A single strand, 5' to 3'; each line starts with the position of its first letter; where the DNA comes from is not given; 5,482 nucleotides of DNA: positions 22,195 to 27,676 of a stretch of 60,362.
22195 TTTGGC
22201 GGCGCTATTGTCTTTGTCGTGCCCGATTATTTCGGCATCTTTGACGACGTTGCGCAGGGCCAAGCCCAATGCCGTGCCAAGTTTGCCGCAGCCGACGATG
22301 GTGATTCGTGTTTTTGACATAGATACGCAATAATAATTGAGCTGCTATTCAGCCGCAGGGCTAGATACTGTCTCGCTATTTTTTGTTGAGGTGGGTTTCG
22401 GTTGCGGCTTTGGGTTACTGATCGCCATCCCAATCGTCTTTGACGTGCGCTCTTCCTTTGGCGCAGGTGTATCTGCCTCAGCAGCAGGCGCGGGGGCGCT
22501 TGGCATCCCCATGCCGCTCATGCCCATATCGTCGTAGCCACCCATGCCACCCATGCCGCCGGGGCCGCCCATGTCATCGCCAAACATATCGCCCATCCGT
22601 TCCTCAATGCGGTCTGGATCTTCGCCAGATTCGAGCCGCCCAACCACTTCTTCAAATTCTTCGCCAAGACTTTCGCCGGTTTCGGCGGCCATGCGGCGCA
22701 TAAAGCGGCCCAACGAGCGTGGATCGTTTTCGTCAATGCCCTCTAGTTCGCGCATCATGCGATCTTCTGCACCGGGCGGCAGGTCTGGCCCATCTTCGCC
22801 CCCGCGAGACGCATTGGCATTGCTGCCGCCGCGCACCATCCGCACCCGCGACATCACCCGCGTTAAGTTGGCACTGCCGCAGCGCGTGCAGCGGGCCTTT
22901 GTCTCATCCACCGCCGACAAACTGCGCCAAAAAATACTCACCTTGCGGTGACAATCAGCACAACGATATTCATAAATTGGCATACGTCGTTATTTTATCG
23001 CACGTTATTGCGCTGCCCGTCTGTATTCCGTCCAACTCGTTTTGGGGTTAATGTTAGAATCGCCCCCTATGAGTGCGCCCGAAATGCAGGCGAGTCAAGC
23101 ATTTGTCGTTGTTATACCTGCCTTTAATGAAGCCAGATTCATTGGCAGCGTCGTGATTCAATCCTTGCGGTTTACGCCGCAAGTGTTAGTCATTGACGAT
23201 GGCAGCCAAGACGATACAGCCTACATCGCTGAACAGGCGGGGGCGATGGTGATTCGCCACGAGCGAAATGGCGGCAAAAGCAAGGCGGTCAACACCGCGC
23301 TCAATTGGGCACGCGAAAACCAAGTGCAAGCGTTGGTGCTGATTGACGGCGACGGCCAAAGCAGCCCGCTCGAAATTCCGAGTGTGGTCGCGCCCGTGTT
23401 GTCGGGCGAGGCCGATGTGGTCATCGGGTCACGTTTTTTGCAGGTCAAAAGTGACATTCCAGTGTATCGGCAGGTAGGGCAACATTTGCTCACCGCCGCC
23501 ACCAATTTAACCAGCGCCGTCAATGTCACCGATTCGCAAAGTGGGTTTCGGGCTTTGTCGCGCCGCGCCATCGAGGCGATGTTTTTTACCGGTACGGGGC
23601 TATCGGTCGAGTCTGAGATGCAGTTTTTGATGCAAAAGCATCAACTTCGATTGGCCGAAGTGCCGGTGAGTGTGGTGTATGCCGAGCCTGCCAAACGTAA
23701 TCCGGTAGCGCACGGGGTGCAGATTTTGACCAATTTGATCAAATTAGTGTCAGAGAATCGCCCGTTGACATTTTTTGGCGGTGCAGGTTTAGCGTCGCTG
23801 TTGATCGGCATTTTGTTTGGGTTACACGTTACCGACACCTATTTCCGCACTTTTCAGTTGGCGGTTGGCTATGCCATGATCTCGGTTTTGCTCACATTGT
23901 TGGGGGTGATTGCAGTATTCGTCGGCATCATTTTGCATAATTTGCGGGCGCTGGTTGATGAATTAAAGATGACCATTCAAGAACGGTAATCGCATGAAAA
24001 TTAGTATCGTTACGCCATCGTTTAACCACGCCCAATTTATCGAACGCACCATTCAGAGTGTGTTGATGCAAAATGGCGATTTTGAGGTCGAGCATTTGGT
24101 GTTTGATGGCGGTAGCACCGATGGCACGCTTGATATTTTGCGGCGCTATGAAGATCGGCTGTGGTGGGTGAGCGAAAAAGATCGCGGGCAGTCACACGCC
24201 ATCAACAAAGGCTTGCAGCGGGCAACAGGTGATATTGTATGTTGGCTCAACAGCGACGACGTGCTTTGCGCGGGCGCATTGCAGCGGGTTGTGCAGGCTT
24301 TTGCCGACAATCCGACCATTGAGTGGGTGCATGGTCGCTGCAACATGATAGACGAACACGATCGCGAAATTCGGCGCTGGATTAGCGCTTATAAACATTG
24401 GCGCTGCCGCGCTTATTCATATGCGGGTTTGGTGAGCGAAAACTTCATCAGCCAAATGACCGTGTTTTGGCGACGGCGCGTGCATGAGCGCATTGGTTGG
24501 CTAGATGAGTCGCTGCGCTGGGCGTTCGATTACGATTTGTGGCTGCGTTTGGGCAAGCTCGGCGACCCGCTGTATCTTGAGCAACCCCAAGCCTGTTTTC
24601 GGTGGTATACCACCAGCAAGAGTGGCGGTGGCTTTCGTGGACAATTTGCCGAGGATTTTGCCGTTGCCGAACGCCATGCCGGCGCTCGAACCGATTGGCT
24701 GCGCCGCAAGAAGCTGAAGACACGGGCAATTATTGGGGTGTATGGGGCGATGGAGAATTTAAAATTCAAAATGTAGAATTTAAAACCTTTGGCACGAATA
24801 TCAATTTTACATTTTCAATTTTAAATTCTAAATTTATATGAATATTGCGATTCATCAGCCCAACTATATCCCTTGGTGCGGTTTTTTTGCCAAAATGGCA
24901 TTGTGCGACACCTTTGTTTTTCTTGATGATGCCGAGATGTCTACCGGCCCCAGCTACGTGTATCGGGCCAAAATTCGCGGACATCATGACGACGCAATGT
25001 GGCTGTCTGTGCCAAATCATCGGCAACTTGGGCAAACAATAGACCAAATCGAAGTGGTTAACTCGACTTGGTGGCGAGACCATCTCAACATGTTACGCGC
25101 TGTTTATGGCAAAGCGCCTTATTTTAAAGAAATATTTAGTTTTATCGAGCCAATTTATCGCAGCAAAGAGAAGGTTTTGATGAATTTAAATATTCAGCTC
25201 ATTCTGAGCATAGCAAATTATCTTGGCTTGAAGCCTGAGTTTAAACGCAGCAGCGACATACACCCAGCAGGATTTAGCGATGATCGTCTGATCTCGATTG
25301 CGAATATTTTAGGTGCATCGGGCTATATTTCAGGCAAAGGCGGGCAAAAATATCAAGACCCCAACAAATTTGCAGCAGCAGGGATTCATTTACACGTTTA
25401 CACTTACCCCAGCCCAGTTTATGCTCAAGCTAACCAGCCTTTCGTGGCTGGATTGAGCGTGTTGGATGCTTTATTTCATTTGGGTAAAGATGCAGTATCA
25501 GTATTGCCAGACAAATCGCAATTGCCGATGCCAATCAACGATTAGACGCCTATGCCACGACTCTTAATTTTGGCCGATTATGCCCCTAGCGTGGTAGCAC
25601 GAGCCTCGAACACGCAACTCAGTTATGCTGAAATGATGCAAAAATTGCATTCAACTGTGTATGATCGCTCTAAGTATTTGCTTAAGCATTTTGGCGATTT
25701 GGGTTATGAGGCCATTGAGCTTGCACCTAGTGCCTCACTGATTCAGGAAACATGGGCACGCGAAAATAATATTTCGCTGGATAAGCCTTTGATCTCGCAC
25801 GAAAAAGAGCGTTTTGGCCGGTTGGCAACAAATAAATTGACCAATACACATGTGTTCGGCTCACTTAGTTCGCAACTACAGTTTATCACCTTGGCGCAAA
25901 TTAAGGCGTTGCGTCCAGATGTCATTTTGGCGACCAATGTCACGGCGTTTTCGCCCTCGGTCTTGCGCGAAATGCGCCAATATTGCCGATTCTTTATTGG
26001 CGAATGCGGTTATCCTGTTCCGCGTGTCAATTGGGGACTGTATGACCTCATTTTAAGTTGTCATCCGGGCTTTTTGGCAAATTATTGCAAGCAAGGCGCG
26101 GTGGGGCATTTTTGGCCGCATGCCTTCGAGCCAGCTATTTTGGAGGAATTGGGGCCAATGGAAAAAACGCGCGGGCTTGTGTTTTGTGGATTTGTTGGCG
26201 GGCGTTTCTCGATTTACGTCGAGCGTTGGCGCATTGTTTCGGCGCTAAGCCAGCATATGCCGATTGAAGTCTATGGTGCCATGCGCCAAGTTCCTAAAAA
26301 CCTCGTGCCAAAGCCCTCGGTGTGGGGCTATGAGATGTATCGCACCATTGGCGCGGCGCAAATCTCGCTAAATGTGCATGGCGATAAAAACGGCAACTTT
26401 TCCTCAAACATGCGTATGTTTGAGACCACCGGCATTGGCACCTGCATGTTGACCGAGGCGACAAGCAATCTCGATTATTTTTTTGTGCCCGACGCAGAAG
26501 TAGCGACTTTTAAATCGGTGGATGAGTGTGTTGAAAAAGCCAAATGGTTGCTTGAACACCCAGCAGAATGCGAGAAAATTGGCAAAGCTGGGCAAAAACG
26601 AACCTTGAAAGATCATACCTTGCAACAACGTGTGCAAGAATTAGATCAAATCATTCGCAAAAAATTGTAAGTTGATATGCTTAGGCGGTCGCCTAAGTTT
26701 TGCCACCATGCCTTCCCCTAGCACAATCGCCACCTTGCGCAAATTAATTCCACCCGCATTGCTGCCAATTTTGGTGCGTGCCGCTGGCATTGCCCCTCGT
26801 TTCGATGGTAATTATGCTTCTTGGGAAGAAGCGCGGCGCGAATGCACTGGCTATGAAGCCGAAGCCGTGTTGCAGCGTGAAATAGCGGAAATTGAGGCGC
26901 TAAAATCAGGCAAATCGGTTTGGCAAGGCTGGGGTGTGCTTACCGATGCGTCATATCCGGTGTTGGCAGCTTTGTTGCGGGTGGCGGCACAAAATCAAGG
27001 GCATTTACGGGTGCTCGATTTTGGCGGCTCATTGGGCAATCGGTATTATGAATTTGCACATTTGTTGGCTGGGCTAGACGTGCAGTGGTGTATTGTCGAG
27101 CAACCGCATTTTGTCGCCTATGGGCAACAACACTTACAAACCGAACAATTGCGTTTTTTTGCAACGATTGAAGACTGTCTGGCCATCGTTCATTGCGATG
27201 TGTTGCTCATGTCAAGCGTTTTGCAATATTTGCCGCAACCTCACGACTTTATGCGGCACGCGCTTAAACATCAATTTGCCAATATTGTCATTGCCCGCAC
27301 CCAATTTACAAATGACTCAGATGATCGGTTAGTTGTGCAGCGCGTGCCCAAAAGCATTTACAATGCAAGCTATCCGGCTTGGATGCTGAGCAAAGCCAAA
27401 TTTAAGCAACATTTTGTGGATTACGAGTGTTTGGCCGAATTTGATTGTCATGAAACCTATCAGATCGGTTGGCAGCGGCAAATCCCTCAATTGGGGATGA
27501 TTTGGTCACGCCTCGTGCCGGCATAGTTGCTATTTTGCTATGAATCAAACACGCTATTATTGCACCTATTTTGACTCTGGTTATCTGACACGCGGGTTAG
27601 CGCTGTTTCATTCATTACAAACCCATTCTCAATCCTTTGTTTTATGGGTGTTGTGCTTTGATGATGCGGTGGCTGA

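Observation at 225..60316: Dispersed family of hairpin-forming tandem ~7-nt arrays in most intergenic spacers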

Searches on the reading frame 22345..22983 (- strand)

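Call 56: search_protein_families(library=pfam, proteins=[window:22345-22983:-])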
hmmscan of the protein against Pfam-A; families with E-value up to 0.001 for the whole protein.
window:22345-22983:- (212 aa): 2 families
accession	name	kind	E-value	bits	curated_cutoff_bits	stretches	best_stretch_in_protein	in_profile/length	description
PF09723.15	Zn_ribbon_8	-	3.8e-11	43.2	34.4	1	1-44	1-41/41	Zinc ribbon domain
PF10122.14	Zn_ribbon_Com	-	0.00015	21.6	22.9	1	5-45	4-40/52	Mu-like prophage protein Com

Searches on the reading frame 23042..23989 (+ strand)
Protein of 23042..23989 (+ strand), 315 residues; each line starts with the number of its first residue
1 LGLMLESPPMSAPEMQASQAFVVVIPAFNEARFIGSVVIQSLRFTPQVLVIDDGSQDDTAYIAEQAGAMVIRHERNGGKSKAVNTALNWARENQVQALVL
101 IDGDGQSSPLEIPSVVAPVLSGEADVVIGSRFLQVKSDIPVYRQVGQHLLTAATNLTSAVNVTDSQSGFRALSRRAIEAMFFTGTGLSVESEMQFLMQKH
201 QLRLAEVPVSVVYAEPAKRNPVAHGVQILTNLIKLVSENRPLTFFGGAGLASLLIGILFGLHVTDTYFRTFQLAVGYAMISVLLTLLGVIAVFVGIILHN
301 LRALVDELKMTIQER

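Call 56: search_protein_families(library=pfam, proteins=[window:23042-23989:+])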
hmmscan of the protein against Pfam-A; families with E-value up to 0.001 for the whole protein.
window:23042-23989:+ (315 aa): 2 families
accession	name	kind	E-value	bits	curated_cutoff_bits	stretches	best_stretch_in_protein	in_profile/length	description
PF00535.33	Glycos_transf_2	-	3.5e-22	79.5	23.3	1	23-180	2-167/168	Glycosyl transferase family 2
PF13641.12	Glyco_tranf_2_3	-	4.9e-08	33.7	27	1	21-187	3-164/230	Glycosyltransferase like family 2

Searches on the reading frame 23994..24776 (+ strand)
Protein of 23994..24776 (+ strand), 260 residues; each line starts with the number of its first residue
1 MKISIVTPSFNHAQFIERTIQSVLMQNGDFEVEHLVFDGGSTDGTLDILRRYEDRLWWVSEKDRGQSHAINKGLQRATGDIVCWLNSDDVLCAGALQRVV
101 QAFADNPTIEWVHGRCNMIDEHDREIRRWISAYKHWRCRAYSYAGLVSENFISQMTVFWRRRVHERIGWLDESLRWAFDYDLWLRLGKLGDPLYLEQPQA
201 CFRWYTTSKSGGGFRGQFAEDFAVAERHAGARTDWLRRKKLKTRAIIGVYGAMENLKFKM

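Call 17: search_protein_families(library=pfam, proteins=[window:23994-24776:+])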
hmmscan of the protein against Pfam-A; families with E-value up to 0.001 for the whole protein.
window:23994-24776:+ (260 aa): 3 families
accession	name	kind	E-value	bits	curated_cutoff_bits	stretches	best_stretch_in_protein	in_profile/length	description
PF00535.33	Glycos_transf_2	-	1.3e-23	84.2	23.3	1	4-128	1-129/168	Glycosyl transferase family 2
PF13641.12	Glyco_tranf_2_3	-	3.3e-16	60.5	27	1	3-210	3-217/230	Glycosyltransferase like family 2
PF10111.15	Glyco_tranf_2_2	-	1.5e-10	41.5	27.3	1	11-215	8-229/276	Glycosyltransferase like family 2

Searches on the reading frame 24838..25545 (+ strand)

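Call 17: search_protein_families(library=pfam, proteins=[window:24838-25545:+])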
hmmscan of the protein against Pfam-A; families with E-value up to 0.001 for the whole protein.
window:24838-25545:+ (235 aa): 1 family
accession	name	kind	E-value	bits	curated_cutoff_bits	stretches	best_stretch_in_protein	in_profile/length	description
PF08889.16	WbqC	-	1e-61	209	21.3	1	7-221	1-217/218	WbqC-like protein family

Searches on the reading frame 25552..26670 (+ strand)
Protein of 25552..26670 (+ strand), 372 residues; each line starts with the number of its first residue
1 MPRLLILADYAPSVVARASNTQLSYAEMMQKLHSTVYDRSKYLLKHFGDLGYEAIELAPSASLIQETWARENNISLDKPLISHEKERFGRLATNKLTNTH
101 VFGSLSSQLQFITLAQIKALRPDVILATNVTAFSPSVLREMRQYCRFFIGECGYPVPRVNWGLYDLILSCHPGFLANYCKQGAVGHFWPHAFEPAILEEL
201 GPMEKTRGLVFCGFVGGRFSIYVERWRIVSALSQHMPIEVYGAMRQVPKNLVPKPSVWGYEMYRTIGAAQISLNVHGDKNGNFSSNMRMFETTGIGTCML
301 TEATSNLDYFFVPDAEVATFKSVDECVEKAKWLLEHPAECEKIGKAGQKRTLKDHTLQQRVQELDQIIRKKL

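Call 56: search_protein_families(library=pfam, proteins=[window:25552-26670:+])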
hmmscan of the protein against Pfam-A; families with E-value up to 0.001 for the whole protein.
window:25552-26670:+ (372 aa): 1 family
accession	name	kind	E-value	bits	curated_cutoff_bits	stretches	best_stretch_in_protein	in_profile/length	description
PF13524.12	Glyco_trans_1_2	-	3.1e-30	105.5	25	1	226-364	3-142/144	Glycosyl transferase-like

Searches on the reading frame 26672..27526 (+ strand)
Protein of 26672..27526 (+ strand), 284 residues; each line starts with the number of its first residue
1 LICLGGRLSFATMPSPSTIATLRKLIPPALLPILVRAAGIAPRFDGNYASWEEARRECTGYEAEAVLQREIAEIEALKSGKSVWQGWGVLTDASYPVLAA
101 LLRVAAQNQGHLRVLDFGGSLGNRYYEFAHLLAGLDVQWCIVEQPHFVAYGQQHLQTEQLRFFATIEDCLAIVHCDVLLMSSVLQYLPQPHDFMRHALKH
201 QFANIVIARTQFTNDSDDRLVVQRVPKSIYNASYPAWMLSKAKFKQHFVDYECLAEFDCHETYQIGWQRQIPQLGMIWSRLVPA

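Call 57: search_protein_families(library=pfam, proteins=[window:26672-27526:+])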
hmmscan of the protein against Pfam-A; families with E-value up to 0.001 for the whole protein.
window:26672-27526:+ (284 aa): 0 families

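Call 71: search_protein_families(library=pfam, proteins=[window:26672-27526:+], max_evalue=0.01)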
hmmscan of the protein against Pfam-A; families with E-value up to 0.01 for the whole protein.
window:26672-27526:+ (284 aa): 2 families
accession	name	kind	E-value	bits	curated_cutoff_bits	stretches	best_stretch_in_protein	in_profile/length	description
PF13489.12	Methyltransf_23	-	0.0037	17.4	27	1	96-200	8-107/164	Methyltransferase domain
PF08242.18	Methyltransf_12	-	0.0094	17.1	30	0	116-200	2-91/98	Methyltransferase domain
